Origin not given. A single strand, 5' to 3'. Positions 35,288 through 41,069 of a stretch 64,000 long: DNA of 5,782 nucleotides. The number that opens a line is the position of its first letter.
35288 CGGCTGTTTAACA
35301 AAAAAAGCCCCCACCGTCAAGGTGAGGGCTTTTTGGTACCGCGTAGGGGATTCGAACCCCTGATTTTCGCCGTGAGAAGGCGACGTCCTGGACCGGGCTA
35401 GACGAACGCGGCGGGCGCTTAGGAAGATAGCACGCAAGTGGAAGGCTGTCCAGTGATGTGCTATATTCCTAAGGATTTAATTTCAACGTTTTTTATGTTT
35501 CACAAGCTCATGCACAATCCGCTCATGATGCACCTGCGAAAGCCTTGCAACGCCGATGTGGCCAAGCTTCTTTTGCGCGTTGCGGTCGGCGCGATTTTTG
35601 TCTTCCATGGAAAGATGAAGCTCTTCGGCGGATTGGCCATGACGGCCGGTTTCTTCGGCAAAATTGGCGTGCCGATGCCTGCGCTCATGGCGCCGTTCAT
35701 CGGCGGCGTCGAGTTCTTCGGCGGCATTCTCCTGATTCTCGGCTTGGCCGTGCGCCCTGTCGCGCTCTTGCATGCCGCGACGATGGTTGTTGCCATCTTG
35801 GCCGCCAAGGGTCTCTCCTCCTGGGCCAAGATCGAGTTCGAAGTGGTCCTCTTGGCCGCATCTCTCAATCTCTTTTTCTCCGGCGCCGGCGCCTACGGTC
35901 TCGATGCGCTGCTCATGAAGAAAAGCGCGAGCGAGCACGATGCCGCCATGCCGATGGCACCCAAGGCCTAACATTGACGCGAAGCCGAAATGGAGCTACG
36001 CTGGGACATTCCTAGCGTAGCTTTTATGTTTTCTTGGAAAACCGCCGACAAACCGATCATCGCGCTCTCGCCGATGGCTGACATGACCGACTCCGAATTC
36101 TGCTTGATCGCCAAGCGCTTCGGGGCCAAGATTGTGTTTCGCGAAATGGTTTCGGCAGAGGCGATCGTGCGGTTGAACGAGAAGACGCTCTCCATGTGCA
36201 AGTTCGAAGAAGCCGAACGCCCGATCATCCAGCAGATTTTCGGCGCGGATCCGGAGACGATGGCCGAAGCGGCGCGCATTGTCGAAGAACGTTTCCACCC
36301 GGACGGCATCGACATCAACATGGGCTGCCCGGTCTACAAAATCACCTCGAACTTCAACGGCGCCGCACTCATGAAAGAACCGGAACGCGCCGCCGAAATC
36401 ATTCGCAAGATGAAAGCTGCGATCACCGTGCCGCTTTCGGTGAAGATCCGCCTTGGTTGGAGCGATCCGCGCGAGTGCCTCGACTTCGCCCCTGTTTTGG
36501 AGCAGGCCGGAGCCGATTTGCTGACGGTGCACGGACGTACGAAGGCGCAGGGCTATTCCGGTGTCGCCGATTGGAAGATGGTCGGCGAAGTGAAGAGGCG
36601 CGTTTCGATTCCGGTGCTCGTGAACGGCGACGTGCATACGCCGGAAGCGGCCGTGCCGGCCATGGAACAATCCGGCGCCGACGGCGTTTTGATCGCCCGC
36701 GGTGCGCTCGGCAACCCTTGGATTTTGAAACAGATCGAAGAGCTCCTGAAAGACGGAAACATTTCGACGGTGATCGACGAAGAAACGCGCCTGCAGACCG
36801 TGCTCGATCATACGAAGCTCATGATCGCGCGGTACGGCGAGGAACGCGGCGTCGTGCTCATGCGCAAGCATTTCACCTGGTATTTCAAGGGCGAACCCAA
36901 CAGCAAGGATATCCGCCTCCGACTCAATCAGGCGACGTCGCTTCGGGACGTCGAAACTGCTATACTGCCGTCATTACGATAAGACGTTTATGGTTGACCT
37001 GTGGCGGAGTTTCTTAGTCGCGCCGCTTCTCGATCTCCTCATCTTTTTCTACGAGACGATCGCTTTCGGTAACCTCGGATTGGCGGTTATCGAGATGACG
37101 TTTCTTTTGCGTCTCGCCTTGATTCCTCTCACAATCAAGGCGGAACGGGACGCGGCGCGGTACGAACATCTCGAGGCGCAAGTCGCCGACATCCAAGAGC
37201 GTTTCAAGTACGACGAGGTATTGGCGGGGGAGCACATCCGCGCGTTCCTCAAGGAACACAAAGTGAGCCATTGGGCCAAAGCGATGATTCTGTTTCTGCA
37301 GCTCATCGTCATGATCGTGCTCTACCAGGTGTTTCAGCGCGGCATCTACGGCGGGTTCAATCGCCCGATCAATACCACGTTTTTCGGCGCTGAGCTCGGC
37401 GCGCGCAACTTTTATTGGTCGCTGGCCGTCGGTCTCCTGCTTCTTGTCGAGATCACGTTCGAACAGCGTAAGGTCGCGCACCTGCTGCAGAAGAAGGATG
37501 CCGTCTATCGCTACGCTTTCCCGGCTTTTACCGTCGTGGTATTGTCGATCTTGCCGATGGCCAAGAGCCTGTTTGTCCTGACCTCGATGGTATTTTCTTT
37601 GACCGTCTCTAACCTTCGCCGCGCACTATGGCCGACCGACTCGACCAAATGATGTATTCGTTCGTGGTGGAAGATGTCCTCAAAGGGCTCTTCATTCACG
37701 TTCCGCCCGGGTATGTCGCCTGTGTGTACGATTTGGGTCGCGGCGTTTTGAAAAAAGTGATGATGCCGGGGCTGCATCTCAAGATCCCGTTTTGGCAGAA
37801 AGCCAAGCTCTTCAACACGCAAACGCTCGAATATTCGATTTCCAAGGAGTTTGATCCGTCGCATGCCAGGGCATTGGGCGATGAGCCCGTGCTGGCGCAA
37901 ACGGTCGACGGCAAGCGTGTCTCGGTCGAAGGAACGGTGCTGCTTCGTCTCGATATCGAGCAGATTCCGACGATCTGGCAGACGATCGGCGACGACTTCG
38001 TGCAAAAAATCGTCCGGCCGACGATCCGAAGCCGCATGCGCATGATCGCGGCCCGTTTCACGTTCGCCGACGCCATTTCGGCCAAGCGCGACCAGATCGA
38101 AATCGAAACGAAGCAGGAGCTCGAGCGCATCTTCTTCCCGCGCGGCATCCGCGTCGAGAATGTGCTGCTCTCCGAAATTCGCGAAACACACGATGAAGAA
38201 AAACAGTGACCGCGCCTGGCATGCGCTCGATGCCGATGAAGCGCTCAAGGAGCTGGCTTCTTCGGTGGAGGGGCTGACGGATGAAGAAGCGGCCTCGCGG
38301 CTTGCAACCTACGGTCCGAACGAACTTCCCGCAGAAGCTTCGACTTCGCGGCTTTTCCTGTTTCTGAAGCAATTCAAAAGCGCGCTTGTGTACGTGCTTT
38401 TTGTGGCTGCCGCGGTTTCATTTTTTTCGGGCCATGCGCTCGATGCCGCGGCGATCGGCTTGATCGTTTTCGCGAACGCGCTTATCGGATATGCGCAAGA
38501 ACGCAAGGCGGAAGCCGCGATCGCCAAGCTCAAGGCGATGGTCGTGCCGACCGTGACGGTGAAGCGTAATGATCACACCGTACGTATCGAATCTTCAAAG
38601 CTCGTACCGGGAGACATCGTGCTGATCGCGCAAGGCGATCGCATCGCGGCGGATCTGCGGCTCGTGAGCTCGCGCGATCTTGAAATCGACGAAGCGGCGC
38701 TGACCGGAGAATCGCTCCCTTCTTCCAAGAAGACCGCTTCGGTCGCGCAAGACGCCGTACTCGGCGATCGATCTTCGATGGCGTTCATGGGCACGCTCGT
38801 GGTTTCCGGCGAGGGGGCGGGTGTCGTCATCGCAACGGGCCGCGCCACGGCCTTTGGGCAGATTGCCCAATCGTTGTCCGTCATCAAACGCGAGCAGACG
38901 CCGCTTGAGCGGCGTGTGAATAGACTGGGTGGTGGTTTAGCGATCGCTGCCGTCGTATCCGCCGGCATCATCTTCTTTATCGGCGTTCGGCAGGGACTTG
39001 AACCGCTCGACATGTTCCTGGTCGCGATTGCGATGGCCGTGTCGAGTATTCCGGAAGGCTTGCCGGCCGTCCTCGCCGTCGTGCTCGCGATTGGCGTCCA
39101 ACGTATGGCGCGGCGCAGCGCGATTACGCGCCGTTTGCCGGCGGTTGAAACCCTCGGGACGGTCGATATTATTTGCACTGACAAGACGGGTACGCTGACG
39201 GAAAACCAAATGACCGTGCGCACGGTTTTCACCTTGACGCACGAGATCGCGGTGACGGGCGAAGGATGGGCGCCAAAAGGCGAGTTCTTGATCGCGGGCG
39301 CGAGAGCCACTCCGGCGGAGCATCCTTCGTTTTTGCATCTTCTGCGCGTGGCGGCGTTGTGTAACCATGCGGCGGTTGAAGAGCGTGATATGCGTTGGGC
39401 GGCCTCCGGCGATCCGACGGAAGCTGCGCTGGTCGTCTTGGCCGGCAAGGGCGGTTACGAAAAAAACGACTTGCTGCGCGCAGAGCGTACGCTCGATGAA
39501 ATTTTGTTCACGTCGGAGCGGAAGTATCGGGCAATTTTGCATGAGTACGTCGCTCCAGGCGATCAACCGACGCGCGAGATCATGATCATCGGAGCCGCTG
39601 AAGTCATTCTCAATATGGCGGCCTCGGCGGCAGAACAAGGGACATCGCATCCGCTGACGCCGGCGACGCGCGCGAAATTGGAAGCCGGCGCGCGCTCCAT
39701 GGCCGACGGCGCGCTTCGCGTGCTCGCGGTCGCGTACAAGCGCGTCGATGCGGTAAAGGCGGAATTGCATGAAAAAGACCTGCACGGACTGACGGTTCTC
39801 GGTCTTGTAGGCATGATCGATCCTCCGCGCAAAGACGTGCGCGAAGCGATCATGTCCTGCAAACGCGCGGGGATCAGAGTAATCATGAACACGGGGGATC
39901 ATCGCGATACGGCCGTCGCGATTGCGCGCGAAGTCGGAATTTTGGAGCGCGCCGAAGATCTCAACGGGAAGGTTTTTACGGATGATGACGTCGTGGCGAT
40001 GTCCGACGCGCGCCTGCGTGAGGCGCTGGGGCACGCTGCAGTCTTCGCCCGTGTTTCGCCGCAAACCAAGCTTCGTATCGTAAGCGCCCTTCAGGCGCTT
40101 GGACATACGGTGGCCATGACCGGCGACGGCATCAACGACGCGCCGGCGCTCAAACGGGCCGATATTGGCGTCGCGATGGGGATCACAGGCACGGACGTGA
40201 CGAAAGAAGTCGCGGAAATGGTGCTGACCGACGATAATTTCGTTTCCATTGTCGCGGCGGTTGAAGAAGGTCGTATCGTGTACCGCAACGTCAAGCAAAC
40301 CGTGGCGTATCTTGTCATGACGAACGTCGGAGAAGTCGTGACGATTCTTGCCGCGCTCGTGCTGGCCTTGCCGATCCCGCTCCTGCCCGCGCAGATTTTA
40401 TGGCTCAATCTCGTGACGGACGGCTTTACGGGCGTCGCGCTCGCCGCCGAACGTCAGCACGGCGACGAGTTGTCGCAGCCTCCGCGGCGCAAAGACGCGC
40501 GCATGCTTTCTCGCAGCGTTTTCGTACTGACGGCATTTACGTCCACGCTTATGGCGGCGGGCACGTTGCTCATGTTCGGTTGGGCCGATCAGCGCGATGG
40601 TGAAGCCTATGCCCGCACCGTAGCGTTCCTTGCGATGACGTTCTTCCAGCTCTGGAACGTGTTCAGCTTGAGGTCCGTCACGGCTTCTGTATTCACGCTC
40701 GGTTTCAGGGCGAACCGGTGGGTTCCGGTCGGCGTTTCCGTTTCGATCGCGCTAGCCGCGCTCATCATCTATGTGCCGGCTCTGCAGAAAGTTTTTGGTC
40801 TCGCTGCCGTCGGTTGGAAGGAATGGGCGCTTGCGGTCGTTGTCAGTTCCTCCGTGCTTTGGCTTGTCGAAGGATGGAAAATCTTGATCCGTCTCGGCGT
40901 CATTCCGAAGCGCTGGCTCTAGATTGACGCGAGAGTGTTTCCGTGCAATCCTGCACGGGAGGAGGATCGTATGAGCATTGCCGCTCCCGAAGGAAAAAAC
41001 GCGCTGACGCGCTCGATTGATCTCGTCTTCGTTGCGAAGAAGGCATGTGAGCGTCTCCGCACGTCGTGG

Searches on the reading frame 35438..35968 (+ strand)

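Call 78: search_protein_families(library=pfam, proteins=[window:35438-35968:+], max_evalue=0.0001)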
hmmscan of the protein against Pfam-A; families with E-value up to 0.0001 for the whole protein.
window:35438-35968:+ (177 aa): 2 families
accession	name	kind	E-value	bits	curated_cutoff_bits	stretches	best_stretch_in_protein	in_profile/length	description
PF07681.17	DoxX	-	5.1e-21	75.5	23.6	1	43-123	2-83/85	DoxX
PF04173.18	DoxD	-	1.5e-08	35.2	22.7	1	88-165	71-150/167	TQO small subunit DoxD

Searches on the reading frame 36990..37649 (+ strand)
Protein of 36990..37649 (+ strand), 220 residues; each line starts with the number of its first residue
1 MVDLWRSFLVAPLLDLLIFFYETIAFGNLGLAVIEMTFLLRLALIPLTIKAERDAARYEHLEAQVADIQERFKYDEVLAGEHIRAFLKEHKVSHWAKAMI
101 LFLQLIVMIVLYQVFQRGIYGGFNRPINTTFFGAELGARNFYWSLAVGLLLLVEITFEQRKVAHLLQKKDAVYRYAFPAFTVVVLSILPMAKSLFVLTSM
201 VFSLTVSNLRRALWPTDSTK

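Call 78: search_protein_families(library=pfam, proteins=[window:36990-37649:+], max_evalue=0.0001)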
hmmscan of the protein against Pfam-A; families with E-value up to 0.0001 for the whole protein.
window:36990-37649:+ (220 aa): 1 family
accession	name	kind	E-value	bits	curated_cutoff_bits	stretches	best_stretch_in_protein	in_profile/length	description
PF02096.25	60KD_IMP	-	5.9e-21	75.6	35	1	30-205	2-156/163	60Kd inner membrane protein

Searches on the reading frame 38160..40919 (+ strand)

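Call 49: search_protein_families(library=ncbifam, proteins=[window:38160-40919:+], max_evalue=0.00001)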
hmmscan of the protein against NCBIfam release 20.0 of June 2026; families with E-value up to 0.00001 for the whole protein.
window:38160-40919:+ (920 aa): 19 families
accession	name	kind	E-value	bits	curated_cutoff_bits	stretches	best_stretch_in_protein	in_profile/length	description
TIGR01522.1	ATPase-IIA2_Ca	equivalog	1.8e-208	694.3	798.3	1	22-909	6-849/854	calcium-transporting P-type ATPase, PMR1-type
TIGR01116.1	ATPase-IIA1_Ca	equivalog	4.6e-185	617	703.4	1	69-909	2-797/799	calcium-translocating P-type ATPase, SERCA-type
TIGR01523.1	ATPase-IID_K-Na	equivalog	5e-146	487.8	645.05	3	390-806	429-854/997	potassium/sodium efflux P-type ATPase, fungal-type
TIGR01106.1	ATPase-IIC_X-K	subfamily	9.8e-137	457.3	946.1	1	10-793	7-828/997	Na,H/K antiporter P-type ATPase subunit alpha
TIGR01524.1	ATPase-IIIB_Mg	equivalog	5.4e-125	418.3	610.75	2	14-354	7-355/867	magnesium-translocating P-type ATPase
TIGR01647.1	ATPase-IIIA_H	equivalog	4.9e-124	415.2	615.5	2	38-362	1-313/755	plasma-membrane proton-efflux P-type ATPase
TIGR01517.1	ATPase-IIB_Ca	equivalog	2.5e-120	403.1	507.05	2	398-902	395-872/882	calcium-translocating P-type ATPase, PMCA-type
NF011702.0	PRK15122.1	subfamily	4.6e-119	398.8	975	2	23-354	34-392/907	magnesium-translocating P-type ATPase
TIGR01494.1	ATPase_P-type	subfamily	3.9e-92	309.2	62.3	4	626-746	363-477/478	HAD-IC family P-type ATPase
TIGR01525.1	ATPase-IB_hvy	subfamily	6.4e-68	230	346.25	3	81-361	6-274/560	heavy metal translocating P-type ATPase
TIGR01657.1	P-ATPase-V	hypoth_equivalog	3.5e-66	223.5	618.25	3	30-362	131-475/1055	ATP13A2 family polyamine export P-type ATPase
TIGR01512.1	ATPase-IB2_Cd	subfamily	5.2e-53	180.5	313.5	3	80-358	5-257/494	cadmium family heavy metal-translocating P-type ATPase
TIGR01511.1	ATPase-IB1_Cu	subfamily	1.5e-45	156.1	397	3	99-364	50-290/542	copper-translocating P-type ATPase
NF008262.1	PRK11033.1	equivalog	4.5e-39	134.5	1005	2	80-360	182-450/731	zinc/cadmium/mercury/lead-transporting ATPase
NF007952.0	PRK10671.1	equivalog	6e-36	123.9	1316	2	615-721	684-788/838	copper-exporting P-type ATPase CopA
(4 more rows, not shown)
